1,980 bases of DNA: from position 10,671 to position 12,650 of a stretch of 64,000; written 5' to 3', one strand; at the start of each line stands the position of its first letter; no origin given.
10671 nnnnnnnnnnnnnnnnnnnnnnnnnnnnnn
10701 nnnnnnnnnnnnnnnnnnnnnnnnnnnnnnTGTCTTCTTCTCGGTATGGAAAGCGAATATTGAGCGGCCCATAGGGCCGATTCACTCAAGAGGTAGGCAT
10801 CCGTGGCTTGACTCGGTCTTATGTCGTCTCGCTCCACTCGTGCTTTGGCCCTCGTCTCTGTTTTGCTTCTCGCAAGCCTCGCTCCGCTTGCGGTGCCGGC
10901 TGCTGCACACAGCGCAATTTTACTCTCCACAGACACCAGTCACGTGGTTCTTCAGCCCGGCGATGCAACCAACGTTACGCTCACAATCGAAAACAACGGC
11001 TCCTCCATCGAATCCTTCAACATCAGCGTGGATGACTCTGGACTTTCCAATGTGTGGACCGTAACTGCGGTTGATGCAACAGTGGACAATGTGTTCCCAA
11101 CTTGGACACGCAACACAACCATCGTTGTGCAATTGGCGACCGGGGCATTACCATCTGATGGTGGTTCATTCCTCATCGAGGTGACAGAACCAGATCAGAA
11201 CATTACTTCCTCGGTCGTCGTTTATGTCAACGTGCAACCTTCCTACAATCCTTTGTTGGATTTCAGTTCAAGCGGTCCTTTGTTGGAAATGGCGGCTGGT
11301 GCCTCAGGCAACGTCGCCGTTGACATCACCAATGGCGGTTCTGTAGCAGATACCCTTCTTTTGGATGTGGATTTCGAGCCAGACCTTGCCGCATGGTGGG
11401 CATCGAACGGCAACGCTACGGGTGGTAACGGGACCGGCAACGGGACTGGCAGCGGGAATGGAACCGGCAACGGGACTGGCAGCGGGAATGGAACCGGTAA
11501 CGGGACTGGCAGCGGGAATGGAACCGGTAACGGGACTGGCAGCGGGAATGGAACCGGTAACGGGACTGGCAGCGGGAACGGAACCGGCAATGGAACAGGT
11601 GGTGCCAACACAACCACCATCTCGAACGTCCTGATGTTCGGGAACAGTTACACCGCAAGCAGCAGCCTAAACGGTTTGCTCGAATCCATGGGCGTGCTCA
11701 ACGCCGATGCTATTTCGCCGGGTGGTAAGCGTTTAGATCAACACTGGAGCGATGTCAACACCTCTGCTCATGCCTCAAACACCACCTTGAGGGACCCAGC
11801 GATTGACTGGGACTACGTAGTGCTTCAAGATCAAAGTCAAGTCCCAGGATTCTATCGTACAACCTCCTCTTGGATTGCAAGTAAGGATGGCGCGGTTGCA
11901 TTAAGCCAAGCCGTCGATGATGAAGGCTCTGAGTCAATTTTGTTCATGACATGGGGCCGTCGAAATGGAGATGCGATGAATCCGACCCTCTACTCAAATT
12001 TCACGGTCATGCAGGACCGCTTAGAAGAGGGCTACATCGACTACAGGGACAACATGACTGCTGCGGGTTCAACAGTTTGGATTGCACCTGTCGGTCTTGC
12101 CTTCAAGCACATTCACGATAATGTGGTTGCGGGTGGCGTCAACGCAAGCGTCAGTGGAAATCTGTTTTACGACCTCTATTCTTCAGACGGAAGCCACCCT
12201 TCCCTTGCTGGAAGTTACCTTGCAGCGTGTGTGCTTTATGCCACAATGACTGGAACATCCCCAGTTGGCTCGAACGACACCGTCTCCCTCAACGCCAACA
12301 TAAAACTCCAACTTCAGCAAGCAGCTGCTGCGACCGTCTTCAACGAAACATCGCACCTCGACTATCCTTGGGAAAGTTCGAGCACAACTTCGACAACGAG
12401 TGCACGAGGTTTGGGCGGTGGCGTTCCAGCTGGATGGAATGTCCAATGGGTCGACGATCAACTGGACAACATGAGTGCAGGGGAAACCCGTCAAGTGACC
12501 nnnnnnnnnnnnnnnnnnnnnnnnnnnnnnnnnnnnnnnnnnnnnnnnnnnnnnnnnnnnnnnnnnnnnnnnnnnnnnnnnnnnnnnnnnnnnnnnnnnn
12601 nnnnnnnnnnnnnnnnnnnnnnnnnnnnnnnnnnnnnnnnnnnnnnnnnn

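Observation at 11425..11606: Near-perfect 30-bp tandem repeat encoding an array of NGT N-glycosylation sequons in a giant surface protein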

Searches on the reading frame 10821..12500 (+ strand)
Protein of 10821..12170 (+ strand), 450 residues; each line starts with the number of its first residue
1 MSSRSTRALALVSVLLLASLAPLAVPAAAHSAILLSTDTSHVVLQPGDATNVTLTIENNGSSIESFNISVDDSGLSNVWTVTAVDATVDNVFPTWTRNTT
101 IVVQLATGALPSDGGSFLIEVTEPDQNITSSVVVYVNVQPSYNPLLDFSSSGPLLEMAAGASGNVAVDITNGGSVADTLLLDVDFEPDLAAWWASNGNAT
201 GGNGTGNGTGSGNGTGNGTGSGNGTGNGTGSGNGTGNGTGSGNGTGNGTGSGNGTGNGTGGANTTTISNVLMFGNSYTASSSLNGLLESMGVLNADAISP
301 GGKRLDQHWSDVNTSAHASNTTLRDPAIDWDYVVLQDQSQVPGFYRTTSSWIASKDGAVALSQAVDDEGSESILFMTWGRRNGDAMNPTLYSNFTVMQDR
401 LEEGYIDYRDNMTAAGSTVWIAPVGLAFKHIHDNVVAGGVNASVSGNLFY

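Call 16: find_related_loci(query=window:10821-12170:+, collection=metagenome_contigs, flank=3000)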
Query window:10821-12170:+ (450 aa) in metagenome_contigs; peptide patterns used: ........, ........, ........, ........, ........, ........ (x = any residue, [..] = any of these).
249 stretches matched a pattern; 149 encode a relative of the query (tblastn E <= 1e-3); the best 80 are kept; 80 distinct loci.
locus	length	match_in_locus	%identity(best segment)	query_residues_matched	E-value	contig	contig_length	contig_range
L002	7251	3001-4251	59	1-450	3e-169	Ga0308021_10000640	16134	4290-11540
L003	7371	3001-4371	64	1-450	9e-165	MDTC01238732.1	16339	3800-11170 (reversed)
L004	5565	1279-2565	61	1-450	7e-162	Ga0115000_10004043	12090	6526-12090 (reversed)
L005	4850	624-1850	58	1-450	3e-160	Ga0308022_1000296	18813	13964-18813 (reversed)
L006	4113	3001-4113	57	1-404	3e-142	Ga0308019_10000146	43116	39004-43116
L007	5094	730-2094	57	1-450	1e-137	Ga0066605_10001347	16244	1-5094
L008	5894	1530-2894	57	1-450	2e-137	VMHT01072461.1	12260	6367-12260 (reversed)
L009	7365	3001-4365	57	1-450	2e-137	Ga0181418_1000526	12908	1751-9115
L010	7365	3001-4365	56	1-450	5e-137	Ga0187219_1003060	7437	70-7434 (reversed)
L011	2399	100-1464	56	1-450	9e-145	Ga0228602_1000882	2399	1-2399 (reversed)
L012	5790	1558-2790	51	1-450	3e-132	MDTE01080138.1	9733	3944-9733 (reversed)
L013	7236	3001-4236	51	1-450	7e-131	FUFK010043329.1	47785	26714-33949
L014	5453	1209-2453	50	1-450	6e-128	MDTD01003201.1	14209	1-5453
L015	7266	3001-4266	50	1-450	1e-127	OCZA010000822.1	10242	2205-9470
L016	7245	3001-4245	50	1-450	4e-127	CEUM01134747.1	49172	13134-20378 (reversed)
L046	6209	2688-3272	99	256-450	2e-127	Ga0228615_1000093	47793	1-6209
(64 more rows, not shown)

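Call 17: find_related_loci(query=window:10821-12170:+, collection=genome_contigs, flank=10000)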
Query window:10821-12170:+ (450 aa) in genome_contigs; peptide patterns used: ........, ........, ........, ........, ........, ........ (x = any residue, [..] = any of these).
170 stretches matched a pattern; 106 encode a relative of the query (tblastn E <= 1e-3); the best 80 are kept; 80 distinct loci.
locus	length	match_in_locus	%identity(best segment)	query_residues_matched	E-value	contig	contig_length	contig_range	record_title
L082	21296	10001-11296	85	1-450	0e+0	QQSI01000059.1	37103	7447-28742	MAG: Candidatus Poseidoniales archaeon isolate bin_35 U_43220-59, whole genome shotgun sequence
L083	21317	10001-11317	66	1-450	0e+0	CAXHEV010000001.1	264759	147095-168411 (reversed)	MAG TPA_asm: uncultured Candidatus Poseidoniales archaeon isolate SRR12480315_binner12_Refined_19 genome assembly, conti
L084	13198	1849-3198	61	1-450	7e-162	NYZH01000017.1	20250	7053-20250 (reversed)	MAG: Methanobacteriota archaeon isolate ARS60 2235, whole genome shotgun sequence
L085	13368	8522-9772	58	1-450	2e-157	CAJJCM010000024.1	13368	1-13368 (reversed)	uncultured Candidatus Poseidoniales archaeon isolate FRAM18_bin092 genome assembly, contig: FRAM17_bin092-24, whole geno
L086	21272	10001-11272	59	1-450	2e-152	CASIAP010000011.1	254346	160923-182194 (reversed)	MAG: Candidatus Poseidoniaceae archaeon isolate FRAM_WSC20_S10_SRF_bin_132_1 genome assembly, contig: FRAM_WSC20_S10_SW_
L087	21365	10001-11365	57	1-450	4e-137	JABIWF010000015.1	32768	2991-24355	MAG: Methanobacteriota archaeon isolate SI072_bin89 k141_3367920, whole genome shotgun sequence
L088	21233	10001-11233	51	1-450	2e-130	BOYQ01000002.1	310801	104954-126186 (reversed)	MAG: Candidatus Poseidoniales archaeon CM1_5m.P78 DNA, sequence02, whole genome shotgun sequence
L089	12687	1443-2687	50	1-450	6e-129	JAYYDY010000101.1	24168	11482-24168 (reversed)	MAG: Thermoplasmatota archaeon isolate XS_MAG49 XS_MAG49_0102, whole genome shotgun sequence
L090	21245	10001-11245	50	1-450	9e-127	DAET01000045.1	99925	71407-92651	MAG TPA_asm: Euryarchaeota archaeon UBA486 UBA486_contig_9605, whole genome shotgun sequence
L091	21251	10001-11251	50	1-450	4e-125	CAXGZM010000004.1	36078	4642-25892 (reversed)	MAG TPA_asm: uncultured euryarchaeote isolate SRR12479814_binner13_Refined_2 genome assembly, contig: ERZ4874012.18, who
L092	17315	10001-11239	49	1-450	3e-122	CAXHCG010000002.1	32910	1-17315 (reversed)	MAG TPA_asm: uncultured Candidatus Poseidoniales archaeon isolate SRR12479975_maxbin2_4 genome assembly, contig: ERZ4874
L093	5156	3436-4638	50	1-450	1e-122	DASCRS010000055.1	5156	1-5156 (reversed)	MAG TPA_asm: Poseidonia sp. isolate Ts_MAG_10 c_000000245556, whole genome shotgun sequence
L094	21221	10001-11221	47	1-450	4e-121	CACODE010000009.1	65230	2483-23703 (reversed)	MAG: uncultured Candidatus Poseidoniales archaeon isolate AH-287-P07 genome assembly, contig: AH-287-P07_NODE_9, whole g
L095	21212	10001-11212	49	1-450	3e-120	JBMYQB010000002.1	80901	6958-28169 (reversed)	MAG: Poseidonia sp. isolate ME_XS_2305_bin_45 ME_XS_2305_bin_45_1, whole genome shotgun sequence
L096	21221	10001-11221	48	1-450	1e-117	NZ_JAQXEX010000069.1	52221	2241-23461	MAG: Poseidonia sp. isolate cluster2-bin.125 k141_4046439, whole genome shotgun sequence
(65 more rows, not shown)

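Call 43: predict_structure(alignment_id=A1)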
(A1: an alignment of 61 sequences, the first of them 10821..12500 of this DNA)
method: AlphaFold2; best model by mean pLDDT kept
length: 560 residues; sequences in the alignment: 61
mean_pLDDT: 79.4   pTM: 0.52
mean pLDDT of the five models: 79.4, 78.2, 77.5, 77.0, 76.3
residues with pLDDT >= 90: 293; 70-90: 128; 50-70: 24; < 50: 115
segments of 3 or more residues with pLDDT < 50: 1-9, 19-26, 185-264, 520-537
pLDDT, mean of each block of 10 residues (from residue 1): 44 52 52 91 91 94 94 94 95 94 91 93 92 93 80 68 86 85 54 42 36 36 38 38 38 33 64 95 94 93 95 97 92 93 95 98 93 95 89 94 96 89 98 96 95 94 98 92 83 94 91 77 31 47 85 88
secondary structure, 60 per line:
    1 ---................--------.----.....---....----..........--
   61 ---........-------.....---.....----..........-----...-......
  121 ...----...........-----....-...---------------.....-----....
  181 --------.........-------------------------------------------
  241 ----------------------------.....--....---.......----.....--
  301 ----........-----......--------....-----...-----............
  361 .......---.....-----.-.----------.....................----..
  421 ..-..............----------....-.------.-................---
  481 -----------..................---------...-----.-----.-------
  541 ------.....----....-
elements in order: H4-19 E33-37 E41-44 E49-58 E64-71 E79-83 E87-91 E96-105 E115-123 E128-138 E144-147 E167-171 E177-180 H189-197 E269-273 H276-279 H283-289 E294-298 H305-312 H318-323 E332-335 H349-367 E371-375 H394-414 E419-422 H424-437 H448-451 H462-477 H492-509 E547-551 E556-559

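Call 45: fold_search(model_id=the predicted structure, library=pdb)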
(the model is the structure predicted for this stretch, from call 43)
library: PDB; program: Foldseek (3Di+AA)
matches with E <= 10: 1997; with E <= 0.001: 57
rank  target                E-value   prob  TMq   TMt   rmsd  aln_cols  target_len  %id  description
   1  4s1p                  3.3e-11  1.00  0.30  0.85   3.2       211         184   26  Shel_16390 protein, a putative SGNH hydrolase from Slackia heliotrinireducens (released 2015-01-28)
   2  4yn3_A                8.4e-06  1.00  0.15  0.14   3.3       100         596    7  Crystal structure of Cucumisin complex with pro-peptide (released 2016-03-09)
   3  6avq_A                1.9e-05  1.00  0.18  0.12   8.7       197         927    7  The Therapeutic Antibody LM609 Selectively Inhibits Ligand Binding to Human alpha-V beta-3 Integrin via Steric Hindran (released 2017-11-01)
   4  6avr_A                1.9e-05  1.00  0.18  0.12   9.0       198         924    8  Human alpha-V beta-3 Integrin (intermediate conformation) in complex with the therapeutic antibody LM609 (released 2017-11-01)
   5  9fyn                  3.0e-05  1.00  0.16  0.12   4.5       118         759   13  Lacto-N-biosidase from Trueperella pyogenes (released 2024-10-09)
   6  6avu_A                3.2e-05  1.00  0.18  0.12   9.1       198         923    8  Human alpha-V beta-3 Integrin (open conformation) in complex with the therapeutic antibody LM609 (released 2017-11-01)
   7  1jv2_A                3.6e-05  1.00  0.18  0.12   8.0       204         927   10  CRYSTAL STRUCTURE OF THE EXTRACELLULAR SEGMENT OF INTEGRIN ALPHAVBETA3 (released 2001-10-17)
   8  8dfp_B                3.6e-05  1.00  0.13  0.16  11.6       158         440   14  Ectodomain of full-length KIT(DupA502,Y503)-SCF dimers (released 2023-03-29)
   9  7ad6_A                3.8e-05  1.00  0.17  0.10  10.5       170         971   10  Crystal structure of human complement C5 in complex with the K92 bovine knob domain peptide. (released 2021-03-10)
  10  2r39                  4.0e-05  1.00  0.16  0.68   3.5       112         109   17  Crystal structure of FixG-related protein from Vibrio parahaemolyticus (released 2007-09-11)
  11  8b5l_v                4.0e-05  1.00  0.14  0.38   5.3       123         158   13  Cryo-EM structure of ribosome-Sec61-TRAP (TRanslocon Associated Protein) translocon complex (released 2023-03-01)
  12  2ec8                  5.7e-05  1.00  0.14  0.17  12.2       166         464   13  Crystal structure of the exctracellular domain of the receptor tyrosine kinase, Kit (released 2007-08-07)
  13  8dfp_A                5.7e-05  1.00  0.14  0.17  11.6       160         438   16  Ectodomain of full-length KIT(DupA502,Y503)-SCF dimers (released 2023-03-29)
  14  8hs7                  7.3e-05  1.00  0.16  0.58   4.2       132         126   14  Crystal structure of Vesicle-associated membrane protein-associated protein SCS2 from yeast (released 2024-01-17)
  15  8btk_TB               8.6e-05  1.00  0.14  0.38   5.3       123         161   13  Structure of the TRAP complex with the Sec translocon and a translating ribosome (released 2023-05-24)
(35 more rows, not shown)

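Call 47: search_protein_families(library=pfam, proteins=[L046:1656-2732:+], max_evalue=1)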
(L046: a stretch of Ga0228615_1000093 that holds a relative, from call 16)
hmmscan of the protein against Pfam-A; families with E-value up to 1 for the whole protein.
L046:1656-2732:+ (359 aa): 9 families
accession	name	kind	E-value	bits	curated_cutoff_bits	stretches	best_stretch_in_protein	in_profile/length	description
PF06739.17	SBBP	-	3.3e-07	30.6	20.5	1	160-181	9-29/38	Beta-propeller repeat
PF02055.22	Glyco_hydro_30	-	4e-06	26.5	23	1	273-335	78-140/348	Glycosyl hydrolase family 30 TIM-barrel domain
PF22178.3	Gp5_trimer_C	-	7.6e-06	26.5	30.9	0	290-325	30-65/112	Bacteriophage T4 gp5 C-terminal trimerisation domain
PF03714.20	PUD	-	0.0083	17.4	25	0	83-161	3-91/97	Bacterial pullanase-associated domain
PF18020.7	TIG_2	-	0.0089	17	23.4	0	65-87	72-94/94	TIG domain found in plexin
PF13540.12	RCC1_2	-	0.033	14.5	22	0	164-180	6-22/30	Regulator of chromosome condensation (RCC1) repeat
PF21885.1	TMEM181_GOLD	-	0.12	12.9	27.5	0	226-239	78-91/111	TMEM181, GOLD domain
PF23911.1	DUF7253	-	0.13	13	25.1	0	182-201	64-83/110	Domain of unknown function (DUF7253)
PF16774.11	Dit_N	-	0.31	11.8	25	0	228-256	78-107/129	Distal tail protein, N-terminal domain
